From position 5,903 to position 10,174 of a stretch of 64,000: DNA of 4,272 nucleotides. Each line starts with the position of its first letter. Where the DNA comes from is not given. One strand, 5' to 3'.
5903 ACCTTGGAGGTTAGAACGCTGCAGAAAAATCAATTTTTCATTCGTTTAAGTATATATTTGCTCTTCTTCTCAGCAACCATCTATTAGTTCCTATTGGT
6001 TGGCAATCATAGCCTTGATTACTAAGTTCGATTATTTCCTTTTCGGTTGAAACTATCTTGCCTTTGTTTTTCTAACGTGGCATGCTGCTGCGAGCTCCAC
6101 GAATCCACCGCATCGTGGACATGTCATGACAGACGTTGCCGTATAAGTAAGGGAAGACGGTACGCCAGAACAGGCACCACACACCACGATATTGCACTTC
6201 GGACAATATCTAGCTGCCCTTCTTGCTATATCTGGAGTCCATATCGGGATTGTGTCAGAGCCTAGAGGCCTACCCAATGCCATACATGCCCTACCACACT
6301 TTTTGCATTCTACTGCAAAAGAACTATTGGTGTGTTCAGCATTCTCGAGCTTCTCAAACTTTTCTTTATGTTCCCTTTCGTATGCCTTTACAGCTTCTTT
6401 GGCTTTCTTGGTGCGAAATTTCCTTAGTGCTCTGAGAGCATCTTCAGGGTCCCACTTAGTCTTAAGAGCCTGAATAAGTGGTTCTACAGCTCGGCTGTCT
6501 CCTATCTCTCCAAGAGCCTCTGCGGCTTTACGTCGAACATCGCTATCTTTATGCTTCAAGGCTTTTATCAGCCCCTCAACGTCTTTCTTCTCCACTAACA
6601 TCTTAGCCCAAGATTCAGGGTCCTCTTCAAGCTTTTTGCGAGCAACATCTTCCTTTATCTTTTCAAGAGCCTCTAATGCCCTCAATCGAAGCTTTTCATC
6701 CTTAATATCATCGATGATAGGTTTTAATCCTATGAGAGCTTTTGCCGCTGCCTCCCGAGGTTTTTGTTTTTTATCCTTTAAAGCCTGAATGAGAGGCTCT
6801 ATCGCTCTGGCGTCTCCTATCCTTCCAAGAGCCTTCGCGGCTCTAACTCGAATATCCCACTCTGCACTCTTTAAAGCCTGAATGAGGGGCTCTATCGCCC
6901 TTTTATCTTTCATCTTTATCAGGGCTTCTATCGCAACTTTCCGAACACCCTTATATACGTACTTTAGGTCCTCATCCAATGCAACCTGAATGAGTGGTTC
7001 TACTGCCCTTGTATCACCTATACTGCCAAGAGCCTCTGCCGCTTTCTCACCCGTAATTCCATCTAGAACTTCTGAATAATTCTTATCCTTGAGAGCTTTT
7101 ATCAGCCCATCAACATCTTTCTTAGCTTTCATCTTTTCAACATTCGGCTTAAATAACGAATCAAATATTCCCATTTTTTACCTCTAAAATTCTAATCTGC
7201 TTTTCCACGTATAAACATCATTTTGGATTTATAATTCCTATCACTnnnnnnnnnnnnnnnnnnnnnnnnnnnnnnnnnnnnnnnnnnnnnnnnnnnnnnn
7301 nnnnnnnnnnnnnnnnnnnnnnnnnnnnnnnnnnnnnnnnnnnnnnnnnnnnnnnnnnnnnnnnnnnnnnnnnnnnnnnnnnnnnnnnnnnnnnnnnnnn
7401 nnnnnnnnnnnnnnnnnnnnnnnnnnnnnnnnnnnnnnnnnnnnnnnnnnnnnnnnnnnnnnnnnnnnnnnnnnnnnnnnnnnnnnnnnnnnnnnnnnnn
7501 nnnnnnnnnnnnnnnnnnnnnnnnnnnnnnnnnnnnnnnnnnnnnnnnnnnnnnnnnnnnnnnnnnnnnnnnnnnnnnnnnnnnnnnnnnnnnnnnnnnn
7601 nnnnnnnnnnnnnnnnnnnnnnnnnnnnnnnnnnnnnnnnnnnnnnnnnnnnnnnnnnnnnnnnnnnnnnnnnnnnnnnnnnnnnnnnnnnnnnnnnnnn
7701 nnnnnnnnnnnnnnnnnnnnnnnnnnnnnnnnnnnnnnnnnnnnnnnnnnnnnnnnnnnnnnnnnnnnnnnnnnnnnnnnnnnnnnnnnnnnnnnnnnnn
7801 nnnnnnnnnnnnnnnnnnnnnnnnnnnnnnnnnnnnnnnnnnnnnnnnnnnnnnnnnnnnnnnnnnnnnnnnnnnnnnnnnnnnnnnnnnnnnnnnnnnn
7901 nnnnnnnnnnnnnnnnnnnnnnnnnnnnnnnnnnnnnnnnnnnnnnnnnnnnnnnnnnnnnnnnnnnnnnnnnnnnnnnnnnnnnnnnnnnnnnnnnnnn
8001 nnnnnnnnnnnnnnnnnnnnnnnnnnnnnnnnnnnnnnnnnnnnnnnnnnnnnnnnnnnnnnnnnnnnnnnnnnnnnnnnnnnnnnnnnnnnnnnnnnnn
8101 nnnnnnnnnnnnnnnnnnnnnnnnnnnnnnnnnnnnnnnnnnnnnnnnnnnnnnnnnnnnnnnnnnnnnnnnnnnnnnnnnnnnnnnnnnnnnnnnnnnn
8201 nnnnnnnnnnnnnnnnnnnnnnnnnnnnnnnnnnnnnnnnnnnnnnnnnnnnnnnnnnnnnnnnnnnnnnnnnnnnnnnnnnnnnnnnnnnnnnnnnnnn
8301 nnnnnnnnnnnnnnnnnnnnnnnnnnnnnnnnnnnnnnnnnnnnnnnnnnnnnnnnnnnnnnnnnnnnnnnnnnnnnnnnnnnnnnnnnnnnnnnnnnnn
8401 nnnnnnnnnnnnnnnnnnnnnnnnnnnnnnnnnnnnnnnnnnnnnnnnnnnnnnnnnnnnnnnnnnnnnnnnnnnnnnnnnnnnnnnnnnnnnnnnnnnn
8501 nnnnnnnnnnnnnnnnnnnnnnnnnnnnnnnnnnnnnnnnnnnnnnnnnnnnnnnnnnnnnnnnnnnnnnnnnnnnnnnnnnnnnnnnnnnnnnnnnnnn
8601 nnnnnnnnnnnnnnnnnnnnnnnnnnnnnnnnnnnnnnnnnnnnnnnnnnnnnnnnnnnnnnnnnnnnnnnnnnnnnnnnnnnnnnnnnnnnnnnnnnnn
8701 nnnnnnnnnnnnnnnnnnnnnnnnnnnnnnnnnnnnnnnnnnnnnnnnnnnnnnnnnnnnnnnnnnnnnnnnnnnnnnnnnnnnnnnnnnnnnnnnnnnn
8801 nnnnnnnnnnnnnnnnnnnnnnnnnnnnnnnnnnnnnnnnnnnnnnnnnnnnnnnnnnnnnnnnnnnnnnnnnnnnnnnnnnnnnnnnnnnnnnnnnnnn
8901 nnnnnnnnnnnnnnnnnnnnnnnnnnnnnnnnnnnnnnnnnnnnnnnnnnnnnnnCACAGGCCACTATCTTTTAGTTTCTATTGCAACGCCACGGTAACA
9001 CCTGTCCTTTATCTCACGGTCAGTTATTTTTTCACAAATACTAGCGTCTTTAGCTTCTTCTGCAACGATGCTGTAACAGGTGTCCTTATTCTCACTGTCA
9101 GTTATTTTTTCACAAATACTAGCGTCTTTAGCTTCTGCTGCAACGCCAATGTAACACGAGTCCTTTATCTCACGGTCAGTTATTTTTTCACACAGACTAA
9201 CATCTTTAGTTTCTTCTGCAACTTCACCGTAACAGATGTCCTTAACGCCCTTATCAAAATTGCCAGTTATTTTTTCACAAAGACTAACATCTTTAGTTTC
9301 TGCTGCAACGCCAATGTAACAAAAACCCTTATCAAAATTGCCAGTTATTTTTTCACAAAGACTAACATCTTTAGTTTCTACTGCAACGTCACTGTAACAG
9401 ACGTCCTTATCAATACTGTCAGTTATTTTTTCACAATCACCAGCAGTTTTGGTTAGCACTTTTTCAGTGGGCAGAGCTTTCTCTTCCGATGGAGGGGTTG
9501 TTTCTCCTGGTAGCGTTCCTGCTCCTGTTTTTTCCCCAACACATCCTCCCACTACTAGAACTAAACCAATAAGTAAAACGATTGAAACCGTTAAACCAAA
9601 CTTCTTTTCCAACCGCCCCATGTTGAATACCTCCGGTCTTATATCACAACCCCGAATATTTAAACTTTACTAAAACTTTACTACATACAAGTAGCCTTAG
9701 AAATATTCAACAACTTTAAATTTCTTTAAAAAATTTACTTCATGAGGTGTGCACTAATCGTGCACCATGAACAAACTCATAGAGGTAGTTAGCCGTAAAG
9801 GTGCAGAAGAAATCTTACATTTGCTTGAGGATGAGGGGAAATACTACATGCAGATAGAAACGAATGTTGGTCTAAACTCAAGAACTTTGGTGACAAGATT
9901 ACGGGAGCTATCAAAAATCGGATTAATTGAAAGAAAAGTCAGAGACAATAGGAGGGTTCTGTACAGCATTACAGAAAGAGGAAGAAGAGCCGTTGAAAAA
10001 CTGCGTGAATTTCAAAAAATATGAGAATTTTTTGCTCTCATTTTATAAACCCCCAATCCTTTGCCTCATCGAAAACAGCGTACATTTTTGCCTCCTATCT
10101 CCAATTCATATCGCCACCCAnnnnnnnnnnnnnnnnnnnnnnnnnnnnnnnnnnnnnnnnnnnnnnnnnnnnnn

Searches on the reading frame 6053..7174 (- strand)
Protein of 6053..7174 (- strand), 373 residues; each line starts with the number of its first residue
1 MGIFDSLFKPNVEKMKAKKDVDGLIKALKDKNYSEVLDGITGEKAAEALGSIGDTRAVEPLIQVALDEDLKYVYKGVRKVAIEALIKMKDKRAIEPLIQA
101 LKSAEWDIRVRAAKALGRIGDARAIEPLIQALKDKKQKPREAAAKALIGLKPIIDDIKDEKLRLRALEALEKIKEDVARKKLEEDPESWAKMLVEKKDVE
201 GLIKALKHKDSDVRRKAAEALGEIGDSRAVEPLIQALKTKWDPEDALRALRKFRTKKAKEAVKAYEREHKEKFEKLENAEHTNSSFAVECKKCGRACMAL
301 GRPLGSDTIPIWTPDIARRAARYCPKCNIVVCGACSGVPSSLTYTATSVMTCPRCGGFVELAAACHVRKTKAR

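Call 43: search_protein_families(library=pfam, proteins=[window:6053-7174:-], max_evalue=0.00001)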
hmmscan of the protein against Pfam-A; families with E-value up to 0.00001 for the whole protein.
window:6053-7174:- (373 aa): 5 families
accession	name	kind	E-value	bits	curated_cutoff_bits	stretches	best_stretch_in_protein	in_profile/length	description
PF03130.22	HEAT_PBS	-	1.9e-32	108.4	20.9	2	213-238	1-26/27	PBS lyase HEAT-like repeat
PF13646.12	HEAT_2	-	2e-32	111.7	27.7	2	77-147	16-87/88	HEAT repeats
PF02985.28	HEAT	-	4.2e-15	54.9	23.5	0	201-225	4-28/31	HEAT repeat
PF13513.12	HEAT_EZ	-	2.2e-09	38.1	27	0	199-224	30-55/55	HEAT-like repeat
PF00514.29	Arm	-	1.7e-08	34.6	20.6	0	200-224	15-39/41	Armadillo/beta-catenin-like repeat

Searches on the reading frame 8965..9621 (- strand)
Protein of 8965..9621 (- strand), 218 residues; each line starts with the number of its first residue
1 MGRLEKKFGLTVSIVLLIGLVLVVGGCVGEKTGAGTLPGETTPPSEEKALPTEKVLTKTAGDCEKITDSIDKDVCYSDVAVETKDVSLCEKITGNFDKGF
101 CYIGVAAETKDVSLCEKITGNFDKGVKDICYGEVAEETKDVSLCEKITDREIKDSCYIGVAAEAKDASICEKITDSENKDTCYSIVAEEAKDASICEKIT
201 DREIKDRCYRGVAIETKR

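Call 4: search_protein_families(library=pfam, proteins=[window:8965-9621:-], max_evalue=1)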
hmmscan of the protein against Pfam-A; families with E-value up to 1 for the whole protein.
window:8965-9621:- (218 aa): 4 families
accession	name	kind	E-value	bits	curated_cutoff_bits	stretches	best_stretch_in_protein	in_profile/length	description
PF08410.15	DUF1737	-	1.8e-05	24.9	24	0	83-104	10-31/53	Domain of unknown function (DUF1737)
PF08516.17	ADAM_CR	-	0.0037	18.1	29.4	1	98-151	9-59/115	ADAM cysteine-rich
PF21209.4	Bac_rhamnosid-like_N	-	0.075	12.9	27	1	124-158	156-190/209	Alpha-rhamnosidase-like, bacteroidetes, N-terminal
PF22214.1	Mec-4_10_cyt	-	0.43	11.3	27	0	74-97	22-45/61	Mechanosensory ion channel subunit mec-4/10 cytosolic domain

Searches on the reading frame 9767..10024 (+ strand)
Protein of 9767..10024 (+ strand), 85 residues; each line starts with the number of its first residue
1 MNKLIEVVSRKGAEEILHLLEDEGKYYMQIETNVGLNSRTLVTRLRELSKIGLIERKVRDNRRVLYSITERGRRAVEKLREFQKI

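Call 4: search_protein_families(library=pfam, proteins=[window:9767-10024:+], max_evalue=1)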
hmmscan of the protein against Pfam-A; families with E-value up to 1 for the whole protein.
window:9767-10024:+ (85 aa): 16 families
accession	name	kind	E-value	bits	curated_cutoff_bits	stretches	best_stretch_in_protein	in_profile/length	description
PF01638.23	HxlR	-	2.3e-08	34.2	20.8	1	12-84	6-81/91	HxlR-like helix-turn-helix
PF14947.12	HTH_45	-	1.3e-07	31.9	25.5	1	15-84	10-74/77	Winged helix-turn-helix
PF13463.12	HTH_27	-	2.6e-05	24.9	22.2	1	15-72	7-68/68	Winged helix DNA-binding domain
PF03551.20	PadR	-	7.9e-05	23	27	1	37-77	30-74/75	Transcriptional regulator PadR-like family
PF22381.2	Staph_reg_Sar_Rot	-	8.3e-05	23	27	1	21-79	24-85/85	Transcriptional regulator SarA/Rot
PF13601.12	HTH_34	-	0.00015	22.3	27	1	19-78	9-71/80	Winged helix DNA-binding domain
PF04458.17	DUF505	-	0.00088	18.2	28.7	1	41-83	367-411/622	Protein of unknown function (DUF505)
PF25213.1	HVO_A0261_N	-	0.0012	19.1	35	1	14-82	14-77/86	HVO_A0261 N-terminal domain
PF07381.18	EarA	-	0.0067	16.7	22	1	48-79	59-90/90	EarA-like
PF14277.12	DUF4364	-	0.028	14.7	26.9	1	41-79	36-73/162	Domain of unknown function (DUF4364)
PF20290.3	MC4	-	0.037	14.8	28.1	1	36-80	62-106/133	ABC-three component (ABC-3C) system Middle Component 4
PF07848.18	PaaX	-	0.054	14.2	24.8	1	32-72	31-70/70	PaaX-like protein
PF21441.3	DUF3860-like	-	0.08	13.5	27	1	47-75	32-60/63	DUF3860-like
PF01047.28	MarR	-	0.087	13.2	24.6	1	29-63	22-57/59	MarR family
PF14338.12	Mrr_N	-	0.1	13.2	29.5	1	47-77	60-86/87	Mrr N-terminal domain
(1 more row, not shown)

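Call 6: search_protein_families(library=ncbifam, proteins=[window:9767-10024:+], max_evalue=1)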
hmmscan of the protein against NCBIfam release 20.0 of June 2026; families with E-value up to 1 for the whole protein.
window:9767-10024:+ (85 aa): 17 families
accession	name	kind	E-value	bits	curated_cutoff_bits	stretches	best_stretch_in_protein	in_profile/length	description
NF004170.0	PRK05638.1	equivalog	2.2e-08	33.1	421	1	14-79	374-441/442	threonine synthase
TIGR01884.1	cas_HTH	subfamily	3.5e-05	23.3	60.2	1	15-70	146-200/202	CRISPR-associated CARF protein Csa3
NF053755.1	MsvR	equivalog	0.00025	20.8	220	1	4-70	6-74/236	transcriptional factor MsvR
NF053610.1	Sso10a_fam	subfamily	0.00026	21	60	1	15-74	9-62/64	Sso10a family chromatin protein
NF033788.1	HTH_metalloreg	subfamily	0.00059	19.6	55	1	15-71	15-71/77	metalloregulator ArsR/SmtB family transcription factor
TIGR01889.1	Staph_reg_Sar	paralog_domain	0.0034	17.7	62.6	1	21-80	39-101/109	staphylococcal accessory regulator family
NF053660.1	ORF80_fam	equivalog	0.0044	16.9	95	1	16-57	7-49/70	ORF80 family leucine zipper DNA-binding protein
TIGR02277.1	PaaX_trns_reg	equivalog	0.0065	16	264.55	1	30-78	26-73/279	phenylacetic acid degradation operon negative regulatory protein PaaX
TIGR02337.1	HpaR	equivalog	0.0073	16.1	121.2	1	30-81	48-101/130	homoprotocatechuate degradation operon regulator HpaR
TIGR04472.1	reg_rSAM_mob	hypoth_equivalog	0.01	15.9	240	1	16-75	36-98/141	radical SAM mobile pair system MarR family transcriptional regulator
NF008122.0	PRK10870.1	equivalog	0.011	15.5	157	1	37-79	83-128/176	transcriptional repressor MprA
NF045593.1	bilirub_TF_BilQ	equivalog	0.014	15.1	125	1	45-81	65-103/135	bilirubin utilization transcriptional regulator BilQ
NF010762.0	PRK14165.1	equivalog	0.015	14.6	279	1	30-78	28-75/224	winged helix-turn-helix domain-containing protein/riboflavin kinase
NF047364.1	redox_TF_RrpB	exception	0.033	14.4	175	1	31-75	43-89/105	MarR family transcription factor RrpB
NF053635.1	TransRegRv3488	equivalog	0.042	14.1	140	1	39-81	41-86/98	Rv3488 family transcriptional regulator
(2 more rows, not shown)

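Call 7: search_protein_families(library=padloc, proteins=[window:9767-10024:+], max_evalue=1)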
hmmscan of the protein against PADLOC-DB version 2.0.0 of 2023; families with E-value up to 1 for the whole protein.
window:9767-10024:+ (85 aa): 15 families
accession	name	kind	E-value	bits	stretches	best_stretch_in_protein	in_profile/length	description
PDLC03869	LmuC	-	1.1e-06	26.4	1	8-80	57-130/168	-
PDLC01438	Csa3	-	1.5e-06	26.5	1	3-81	140-215/305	"CAS-I,CAS-II,CAS-III,CAS-IV,CAS-V,CAS-VI; associated_signaling"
PDLC01434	CasR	-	3.4e-05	21.8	1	15-70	132-184/191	"CAS-I,CAS-II,CAS-III,CAS-IV,CAS-V,CAS-VI; associated_signaling"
PDLC01858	CARF3--CARF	-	4.2e-05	21.5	1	9-61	142-194/204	-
PDLC01848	CARF3--CARF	-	0.00014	19.6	1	11-75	137-192/197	-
PDLC01044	Csa3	-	0.00023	19.1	1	15-73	140-191/194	Type I-A associated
PDLC01268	CasR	-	0.00033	18.7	1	15-70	128-178/179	"CAS-I,CAS-II,CAS-III,CAS-IV,CAS-V,CAS-VI; associated_signaling"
PDLC01879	CARF3--CARF_TM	-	0.00042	18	1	15-79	160-220/222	-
PDLC01850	CARF3--CARF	-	0.001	17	1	3-68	138-203/209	-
PDLC01866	CARF3--CARF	-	0.002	16.2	1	13-73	141-201/207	-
PDLC00455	JetA1|JetA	-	0.0026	14.5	1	22-78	280-339/484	DUF3375 domain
PDLC01870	CARF3--CARF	-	0.01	13.6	1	4-75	131-201/228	-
PDLC01865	CARF3--CARF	-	0.014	13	1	22-73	159-208/215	-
PDLC01849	CARF3--CARF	-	0.021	12.5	1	14-73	141-193/197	-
PDLC02933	PRTase_III-A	-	0.036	11.6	1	15-81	288-345/368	-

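Call 80: search_protein_families(library=phrogs, proteins=[window:9767-10024:+], max_evalue=0.1)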
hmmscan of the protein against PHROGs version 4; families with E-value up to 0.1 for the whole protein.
window:9767-10024:+ (85 aa): 13 families
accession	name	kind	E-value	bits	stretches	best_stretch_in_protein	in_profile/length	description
phrog_4278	-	unknown function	1.9e-08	35.1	1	16-83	36-111/127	-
phrog_2440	-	transcription regulation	1.1e-06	29.6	1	14-74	31-93/126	transcriptional regulator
phrog_11195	-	unknown function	2.2e-05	24.9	1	3-77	16-93/122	-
phrog_12817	-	transcription regulation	8e-05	23.6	1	16-80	79-144/151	transcriptional regulator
phrog_1687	-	transcription regulation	0.00031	21.8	1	18-70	74-126/162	MarR family transcrition regulator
phrog_142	-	moron, auxiliary metabolic gene and host takeover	0.00048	21.2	1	10-77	11-79/116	Ren-like exclusion protein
phrog_11046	-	transcription regulation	0.00052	20.8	1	16-83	15-84/94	transcriptional regulator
phrog_3502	-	unknown function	0.0032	18.6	1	29-79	75-126/131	-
phrog_428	-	DNA, RNA and nucleotide metabolism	0.017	15.3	1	24-71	124-178/455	replication initiation protein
phrog_2030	-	transcription regulation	0.025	15.3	1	22-79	27-85/202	transcriptional regulator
phrog_345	-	DNA, RNA and nucleotide metabolism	0.052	14.2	1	28-72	71-115/297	replication initiation O-like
phrog_35756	-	unknown function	0.053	14.4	1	43-80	54-86/144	-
phrog_37014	-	unknown function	0.086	13.7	0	43-74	25-57/65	-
